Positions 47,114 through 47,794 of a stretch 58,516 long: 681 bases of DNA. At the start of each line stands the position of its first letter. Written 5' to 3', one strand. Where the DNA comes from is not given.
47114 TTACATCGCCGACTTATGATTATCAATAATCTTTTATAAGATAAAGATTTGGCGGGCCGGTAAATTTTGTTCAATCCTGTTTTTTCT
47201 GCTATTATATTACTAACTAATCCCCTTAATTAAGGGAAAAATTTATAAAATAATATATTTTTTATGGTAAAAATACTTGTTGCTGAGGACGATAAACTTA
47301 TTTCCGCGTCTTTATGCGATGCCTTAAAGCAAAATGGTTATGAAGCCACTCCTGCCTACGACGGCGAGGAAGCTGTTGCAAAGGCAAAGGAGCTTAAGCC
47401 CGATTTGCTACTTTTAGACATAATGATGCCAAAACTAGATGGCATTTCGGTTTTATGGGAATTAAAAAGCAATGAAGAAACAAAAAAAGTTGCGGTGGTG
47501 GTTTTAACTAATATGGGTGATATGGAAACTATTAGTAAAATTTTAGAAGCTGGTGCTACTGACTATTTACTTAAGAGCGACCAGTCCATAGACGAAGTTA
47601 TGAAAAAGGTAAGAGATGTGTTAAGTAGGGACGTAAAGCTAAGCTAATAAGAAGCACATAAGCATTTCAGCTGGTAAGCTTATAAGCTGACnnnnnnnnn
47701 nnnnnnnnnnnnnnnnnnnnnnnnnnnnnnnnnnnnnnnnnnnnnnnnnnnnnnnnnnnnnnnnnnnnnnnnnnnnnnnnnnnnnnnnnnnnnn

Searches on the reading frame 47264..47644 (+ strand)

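Call 97: search_protein_families(library=pfam, proteins=[window:47264-47644:+], max_evalue=0.001)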
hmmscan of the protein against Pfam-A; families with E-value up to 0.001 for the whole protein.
window:47264-47644:+ (127 aa): 1 family
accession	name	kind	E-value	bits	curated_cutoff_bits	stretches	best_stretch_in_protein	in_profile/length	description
PF00072.30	Response_reg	-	1.8e-24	86.4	30.2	1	4-113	1-107/111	Response regulator receiver domain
